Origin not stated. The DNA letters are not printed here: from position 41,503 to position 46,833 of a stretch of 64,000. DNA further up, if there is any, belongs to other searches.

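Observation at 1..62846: Large PUL that appears built for sulfated beta-L-arabinopyranan/galactan of green algae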

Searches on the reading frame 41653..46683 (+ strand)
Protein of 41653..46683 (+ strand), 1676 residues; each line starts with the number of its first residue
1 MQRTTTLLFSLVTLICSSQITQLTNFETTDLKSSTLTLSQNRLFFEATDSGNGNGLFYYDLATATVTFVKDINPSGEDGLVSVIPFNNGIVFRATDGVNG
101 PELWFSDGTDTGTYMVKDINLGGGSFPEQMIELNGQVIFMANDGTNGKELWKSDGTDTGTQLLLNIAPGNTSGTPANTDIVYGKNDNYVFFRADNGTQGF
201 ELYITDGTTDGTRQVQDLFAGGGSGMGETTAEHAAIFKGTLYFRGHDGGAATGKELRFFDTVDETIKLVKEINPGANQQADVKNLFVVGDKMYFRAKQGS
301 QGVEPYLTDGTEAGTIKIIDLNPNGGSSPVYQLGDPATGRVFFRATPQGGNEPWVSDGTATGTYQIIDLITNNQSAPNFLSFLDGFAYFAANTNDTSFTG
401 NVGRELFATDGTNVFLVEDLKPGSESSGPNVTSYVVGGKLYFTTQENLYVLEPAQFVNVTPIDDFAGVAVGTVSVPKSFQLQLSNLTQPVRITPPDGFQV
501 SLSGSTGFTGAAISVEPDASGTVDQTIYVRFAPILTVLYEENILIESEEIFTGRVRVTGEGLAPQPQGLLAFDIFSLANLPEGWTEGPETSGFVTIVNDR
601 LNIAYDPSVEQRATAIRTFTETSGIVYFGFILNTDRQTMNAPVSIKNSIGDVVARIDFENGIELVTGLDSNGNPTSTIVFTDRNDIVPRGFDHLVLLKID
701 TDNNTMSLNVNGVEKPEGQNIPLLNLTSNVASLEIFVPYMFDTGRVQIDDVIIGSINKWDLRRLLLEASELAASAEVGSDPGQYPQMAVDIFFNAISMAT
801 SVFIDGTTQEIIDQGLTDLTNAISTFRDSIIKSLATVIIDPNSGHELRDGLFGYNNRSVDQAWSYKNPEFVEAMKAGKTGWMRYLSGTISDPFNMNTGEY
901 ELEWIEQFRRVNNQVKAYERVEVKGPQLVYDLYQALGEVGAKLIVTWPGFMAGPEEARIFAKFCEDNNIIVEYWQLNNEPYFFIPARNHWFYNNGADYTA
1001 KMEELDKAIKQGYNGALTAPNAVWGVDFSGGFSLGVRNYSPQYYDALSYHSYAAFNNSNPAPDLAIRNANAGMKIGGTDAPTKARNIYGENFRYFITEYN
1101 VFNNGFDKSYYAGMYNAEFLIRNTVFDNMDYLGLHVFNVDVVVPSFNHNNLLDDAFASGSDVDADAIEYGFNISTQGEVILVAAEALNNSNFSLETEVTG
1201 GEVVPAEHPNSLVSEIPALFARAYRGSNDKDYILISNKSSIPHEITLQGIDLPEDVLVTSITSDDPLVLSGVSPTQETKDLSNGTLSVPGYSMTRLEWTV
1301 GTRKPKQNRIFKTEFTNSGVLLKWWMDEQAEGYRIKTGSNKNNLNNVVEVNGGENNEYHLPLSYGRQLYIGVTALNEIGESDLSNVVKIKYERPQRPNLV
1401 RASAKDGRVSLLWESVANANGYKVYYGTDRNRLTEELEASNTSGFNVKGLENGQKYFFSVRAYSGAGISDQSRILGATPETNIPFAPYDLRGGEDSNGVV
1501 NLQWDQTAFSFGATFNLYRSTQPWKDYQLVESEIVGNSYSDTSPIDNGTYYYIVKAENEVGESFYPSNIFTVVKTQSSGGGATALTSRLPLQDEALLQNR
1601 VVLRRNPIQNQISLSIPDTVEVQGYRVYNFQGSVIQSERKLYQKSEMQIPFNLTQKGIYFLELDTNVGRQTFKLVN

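Call 7: search_protein_families(library=pfam, proteins=[window:41653-46683:+], max_evalue=0.001)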
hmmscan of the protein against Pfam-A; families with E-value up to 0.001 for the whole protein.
window:41653-46683:+ (1676 aa): 3 families
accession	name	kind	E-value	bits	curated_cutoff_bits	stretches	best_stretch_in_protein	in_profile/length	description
PF00041.27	fn3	-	8.5e-10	39.2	25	1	1403-1474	10-80/84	Fibronectin type III domain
PF18962.6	Por_Secre_tail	-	3e-06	27.9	27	1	1606-1674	4-73/75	Secretion system C-terminal sorting domain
PF25814.1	fn3_SORL1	-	0.00041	20.7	27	0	1393-1462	2-71/90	SORL1-like, fn3 domain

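Call 15: search_protein_families(library=ncbifam, proteins=[window:41653-46683:+], max_evalue=0.01)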
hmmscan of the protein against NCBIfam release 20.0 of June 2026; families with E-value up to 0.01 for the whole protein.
window:41653-46683:+ (1676 aa): 3 families
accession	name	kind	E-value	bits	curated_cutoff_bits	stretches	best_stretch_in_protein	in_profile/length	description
TIGR04534.2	ELWxxDGT_rpt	domain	3.1e-84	276.9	65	8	135-177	1-43/47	ELWxxDGT repeat protein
TIGR04183.1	Por_Secre_tail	domain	2.5e-06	27.3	23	1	1606-1675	4-70/72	T9SS type A sorting domain-containing protein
NF045522.1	MXAN_2561_fam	equivalog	5.6e-05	22.8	150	1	1387-1495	160-275/304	MXAN_2561 family MXYO-CTERM-anchored protein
